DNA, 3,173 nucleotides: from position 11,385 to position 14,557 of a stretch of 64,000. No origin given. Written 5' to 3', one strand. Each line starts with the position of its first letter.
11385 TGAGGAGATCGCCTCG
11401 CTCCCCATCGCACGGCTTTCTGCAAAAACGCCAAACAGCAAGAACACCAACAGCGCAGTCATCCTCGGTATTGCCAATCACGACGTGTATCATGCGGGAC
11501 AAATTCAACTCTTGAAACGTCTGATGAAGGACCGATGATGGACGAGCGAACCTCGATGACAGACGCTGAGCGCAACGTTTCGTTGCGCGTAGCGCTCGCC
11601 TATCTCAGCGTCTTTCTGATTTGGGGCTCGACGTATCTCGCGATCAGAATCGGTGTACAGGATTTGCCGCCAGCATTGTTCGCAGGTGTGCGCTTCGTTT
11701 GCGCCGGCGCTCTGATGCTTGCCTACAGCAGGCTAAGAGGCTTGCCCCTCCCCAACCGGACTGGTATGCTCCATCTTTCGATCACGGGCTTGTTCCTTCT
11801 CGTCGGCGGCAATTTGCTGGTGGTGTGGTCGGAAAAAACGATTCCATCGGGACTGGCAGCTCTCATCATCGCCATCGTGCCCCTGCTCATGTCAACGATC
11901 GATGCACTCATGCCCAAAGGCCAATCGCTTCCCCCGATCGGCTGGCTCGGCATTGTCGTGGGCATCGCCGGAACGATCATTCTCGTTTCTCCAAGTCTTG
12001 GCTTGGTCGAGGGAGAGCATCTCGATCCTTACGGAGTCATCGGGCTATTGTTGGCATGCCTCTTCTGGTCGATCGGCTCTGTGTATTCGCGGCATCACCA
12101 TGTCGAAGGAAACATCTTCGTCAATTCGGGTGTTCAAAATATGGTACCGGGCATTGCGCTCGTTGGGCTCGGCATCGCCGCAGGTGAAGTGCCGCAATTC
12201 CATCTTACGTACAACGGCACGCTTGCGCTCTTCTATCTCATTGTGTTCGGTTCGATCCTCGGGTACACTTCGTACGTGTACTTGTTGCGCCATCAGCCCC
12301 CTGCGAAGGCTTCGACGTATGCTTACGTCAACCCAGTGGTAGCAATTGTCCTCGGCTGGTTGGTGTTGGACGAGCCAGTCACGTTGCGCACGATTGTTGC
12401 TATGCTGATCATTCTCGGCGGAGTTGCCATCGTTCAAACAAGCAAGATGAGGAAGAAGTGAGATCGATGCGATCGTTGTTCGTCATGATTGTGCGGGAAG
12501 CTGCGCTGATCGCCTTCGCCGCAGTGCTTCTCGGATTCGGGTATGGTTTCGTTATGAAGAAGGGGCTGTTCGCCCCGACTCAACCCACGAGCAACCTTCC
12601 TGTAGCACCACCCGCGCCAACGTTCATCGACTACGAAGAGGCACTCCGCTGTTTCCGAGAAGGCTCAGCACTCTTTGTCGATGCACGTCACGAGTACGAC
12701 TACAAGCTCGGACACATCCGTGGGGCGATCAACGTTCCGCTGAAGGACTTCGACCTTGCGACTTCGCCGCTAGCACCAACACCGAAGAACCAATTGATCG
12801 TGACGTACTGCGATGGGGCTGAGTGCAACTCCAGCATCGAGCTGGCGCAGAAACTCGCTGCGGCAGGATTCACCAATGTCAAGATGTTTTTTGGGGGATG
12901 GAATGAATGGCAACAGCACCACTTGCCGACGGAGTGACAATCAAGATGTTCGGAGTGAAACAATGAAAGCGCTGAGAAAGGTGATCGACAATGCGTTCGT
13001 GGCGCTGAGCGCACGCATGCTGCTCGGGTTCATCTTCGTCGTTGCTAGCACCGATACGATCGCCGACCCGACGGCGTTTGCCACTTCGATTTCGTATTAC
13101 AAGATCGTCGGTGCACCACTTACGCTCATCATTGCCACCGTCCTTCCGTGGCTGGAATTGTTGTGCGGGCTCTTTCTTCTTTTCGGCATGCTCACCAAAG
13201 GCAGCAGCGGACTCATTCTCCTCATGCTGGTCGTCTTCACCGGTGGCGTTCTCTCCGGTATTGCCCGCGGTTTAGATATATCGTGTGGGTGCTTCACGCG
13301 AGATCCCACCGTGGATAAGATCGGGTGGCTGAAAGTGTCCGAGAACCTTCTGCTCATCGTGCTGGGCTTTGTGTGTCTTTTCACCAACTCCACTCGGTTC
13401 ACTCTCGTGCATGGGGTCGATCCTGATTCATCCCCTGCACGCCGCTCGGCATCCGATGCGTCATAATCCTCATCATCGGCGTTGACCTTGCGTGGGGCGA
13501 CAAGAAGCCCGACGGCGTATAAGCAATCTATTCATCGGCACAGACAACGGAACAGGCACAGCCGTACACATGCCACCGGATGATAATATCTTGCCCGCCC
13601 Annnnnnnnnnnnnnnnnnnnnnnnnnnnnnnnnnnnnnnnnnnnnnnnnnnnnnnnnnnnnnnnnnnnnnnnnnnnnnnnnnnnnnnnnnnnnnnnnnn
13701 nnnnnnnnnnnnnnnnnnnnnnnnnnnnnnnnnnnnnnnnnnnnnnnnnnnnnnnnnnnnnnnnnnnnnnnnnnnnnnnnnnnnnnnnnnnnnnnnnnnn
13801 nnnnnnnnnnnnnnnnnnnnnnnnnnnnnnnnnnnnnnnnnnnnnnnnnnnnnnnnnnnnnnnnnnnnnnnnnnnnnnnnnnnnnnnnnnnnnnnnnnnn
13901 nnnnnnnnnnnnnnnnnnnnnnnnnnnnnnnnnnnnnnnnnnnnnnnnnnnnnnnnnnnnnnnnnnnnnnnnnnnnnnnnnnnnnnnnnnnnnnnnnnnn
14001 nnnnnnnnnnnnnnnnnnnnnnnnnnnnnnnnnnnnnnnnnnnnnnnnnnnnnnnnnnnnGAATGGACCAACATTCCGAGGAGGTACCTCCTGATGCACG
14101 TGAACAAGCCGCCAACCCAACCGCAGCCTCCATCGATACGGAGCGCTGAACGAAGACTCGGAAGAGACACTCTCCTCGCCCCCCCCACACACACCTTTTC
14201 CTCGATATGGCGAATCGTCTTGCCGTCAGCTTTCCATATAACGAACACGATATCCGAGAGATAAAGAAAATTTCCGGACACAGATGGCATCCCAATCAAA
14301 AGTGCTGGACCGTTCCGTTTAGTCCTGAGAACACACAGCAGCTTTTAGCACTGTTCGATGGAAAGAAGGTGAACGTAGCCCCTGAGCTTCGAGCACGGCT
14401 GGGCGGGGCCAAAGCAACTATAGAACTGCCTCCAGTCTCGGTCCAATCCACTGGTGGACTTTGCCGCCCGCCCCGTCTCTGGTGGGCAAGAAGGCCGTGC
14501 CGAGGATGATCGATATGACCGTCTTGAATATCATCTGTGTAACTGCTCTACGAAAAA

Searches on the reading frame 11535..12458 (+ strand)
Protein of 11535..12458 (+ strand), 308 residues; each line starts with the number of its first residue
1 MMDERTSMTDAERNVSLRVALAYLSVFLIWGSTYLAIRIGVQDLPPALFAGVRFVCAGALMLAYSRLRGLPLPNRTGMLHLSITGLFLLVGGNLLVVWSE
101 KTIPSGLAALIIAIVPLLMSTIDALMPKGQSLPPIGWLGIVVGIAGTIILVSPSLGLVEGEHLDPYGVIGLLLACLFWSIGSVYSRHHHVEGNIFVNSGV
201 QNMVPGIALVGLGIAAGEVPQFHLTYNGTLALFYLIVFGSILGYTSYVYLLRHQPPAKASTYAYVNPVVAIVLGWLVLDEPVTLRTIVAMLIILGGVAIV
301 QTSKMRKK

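Call 38: find_related_loci(query=window:11535-12458:+, collection=genome_contigs, flank=10000)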
Query window:11535-12458:+ (308 aa) in genome_contigs; peptide patterns used: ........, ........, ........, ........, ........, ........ (x = any residue, [..] = any of these).
91 stretches matched a pattern; 4 encode a relative of the query (tblastn E <= 1e-3); 4 distinct loci.
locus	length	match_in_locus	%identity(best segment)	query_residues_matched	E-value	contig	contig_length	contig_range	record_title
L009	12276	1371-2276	80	7-308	7e-162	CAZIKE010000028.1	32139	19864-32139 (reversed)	MAG TPA_asm: uncultured Chitinophagales bacterium isolate SRP290908_co1_392 genome assembly, contig: NODE_1615_length_32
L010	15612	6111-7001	76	11-307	1e-145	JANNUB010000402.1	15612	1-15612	MAG: Ignavibacteriota bacterium isolate SOY_30_metabat_287 SOY_30_k141_4025122, whole genome shotgun sequence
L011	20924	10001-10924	65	1-308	5e-132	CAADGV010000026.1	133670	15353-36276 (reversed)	uncultured Chlorobi bacterium isolate CHB1.fa.gz genome assembly, contig: k127_743460, whole genome shotgun sequence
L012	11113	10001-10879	82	15-307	3e-152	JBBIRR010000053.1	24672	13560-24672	MAG: Ignavibacteriales bacterium isolate ETS170220_bin_354 NODE_1632_length_24672_cov_5.82302, whole genome shotgun sequ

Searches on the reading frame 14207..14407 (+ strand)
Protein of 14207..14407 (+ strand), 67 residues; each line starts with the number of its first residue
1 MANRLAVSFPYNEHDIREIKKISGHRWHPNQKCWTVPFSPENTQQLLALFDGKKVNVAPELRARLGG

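Call 37: find_related_loci(query=window:14207-14407:+, collection=genome_contigs, flank=10000)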
Query seq(67 aa) (67 aa) in genome_contigs; peptide patterns used: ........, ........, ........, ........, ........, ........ (x = any residue, [..] = any of these).
397 stretches matched a pattern, but none encodes a relative of the query by tblastn (E <= 1e-3).

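Call 89: predict_structure(alignment_id=A6)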
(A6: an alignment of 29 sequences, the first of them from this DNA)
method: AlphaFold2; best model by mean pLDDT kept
length: 67 residues; sequences in the alignment: 29
mean_pLDDT: 78.2   pTM: 0.58
mean pLDDT of the five models: 78.2, 77.9, 76.8, 75.6, 73.6
residues with pLDDT >= 90: 10; 70-90: 38; 50-70: 17; < 50: 2
segments of 3 or more residues with pLDDT < 50: none
pLDDT, mean of each block of 10 residues (from residue 1): 78 87 90 88 82 60 54
secondary structure, 60 per line:
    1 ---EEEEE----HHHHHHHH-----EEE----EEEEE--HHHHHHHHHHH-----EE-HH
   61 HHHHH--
elements in order: E4-8 H13-20 E26-28 E33-37 H40-50 H59-65

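Call 92: fold_search(model_id=the predicted structure, library=pdb)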
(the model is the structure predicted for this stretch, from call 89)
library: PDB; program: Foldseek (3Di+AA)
matches with E <= 10: 564; with E <= 0.001: 0
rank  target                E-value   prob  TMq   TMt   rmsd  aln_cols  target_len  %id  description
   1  1mwy_MODEL_1_A        3.1e-01  0.60  0.44  0.42   4.4        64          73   11  Solution structure of the N-terminal domain of ZntA in the apo-form (released 2002-11-06)
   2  9kq4_A                3.3e-01  0.80  0.49  0.15   3.9        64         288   17  The structure of YcfC from Erwinia amylovora as a C-S lyase (released 2025-10-01)
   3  1yg0                  3.8e-01  0.66  0.47  0.47   3.9        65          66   15  Solution structure of apo-CopP from Helicobacter pylori (released 2006-01-24)
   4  4o66_A                3.8e-01  0.60  0.45  0.45   8.4        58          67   19  Crystal Structure of SMARCAL1 HARP substrate recognition domain (released 2014-05-14)
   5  2n7y_MODEL_1_A        4.0e-01  0.69  0.53  0.48   3.8        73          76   14  NMR structure of metal-binding domain 1 of ATP7B (released 2016-09-28)
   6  4czd_C                4.0e-01  0.57  0.47  0.28   4.2        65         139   22  Sirohaem decarboxylase AhbA/B - an enzyme with structural homology to the Lrp/AsnC transcription factor family that is (released 2014-06-11)
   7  2k1r_MODEL_1_A        4.0e-01  0.54  0.44  0.42   4.4        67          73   13  The solution NMR structure of the complex between MNK1 and HAH1 mediated by Cu(I) (released 2009-03-31)
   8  3izp                  4.0e-01  0.47  0.45  0.07   5.0        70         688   10  Conformation of EF-G during translocation (released 2011-03-16)
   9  2bz2_MODEL_1_A        4.3e-01  0.66  0.50  0.44   3.8        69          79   22  Solution structure of NELF E RRM (released 2006-08-16)
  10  4o66_C                4.3e-01  0.54  0.45  0.43  10.1        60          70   18  Crystal Structure of SMARCAL1 HARP substrate recognition domain (released 2014-05-14)
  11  2lu2_MODEL_1_A        4.3e-01  0.47  0.45  0.39   4.9        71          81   14  MIC5 regulates the activity of Toxoplasma subtilisin 1 by mimicking a subtilisin prodomain (released 2012-08-22)
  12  6fon_A                4.6e-01  0.72  0.51  0.18   3.6        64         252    8  Elongated conformer of the human copper chaperone for SOD1 complexed with human SOD1 (released 2019-01-30)
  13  8r7d_A                4.6e-01  0.60  0.50  0.49   3.5        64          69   17  Complex of rice blast (Magnaporthe oryzae) mutant effector protein PWL2-SNDE with the HMA domain of OsHIPP43 from rice (released 2024-01-31)
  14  8r7a_A                4.9e-01  0.47  0.47  0.44   3.6        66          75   14  Complex of rice blast (Magnaporthe oryzae) effector protein PWL2 with the HMA domain of OsHIPP43 from rice (Oryza sati (released 2024-01-31)
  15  3cjk_A                4.9e-01  0.44  0.46  0.46   3.9        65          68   20  Crystal structure of the adduct HAH1-Cd(II)-MNK1. (released 2008-12-30)
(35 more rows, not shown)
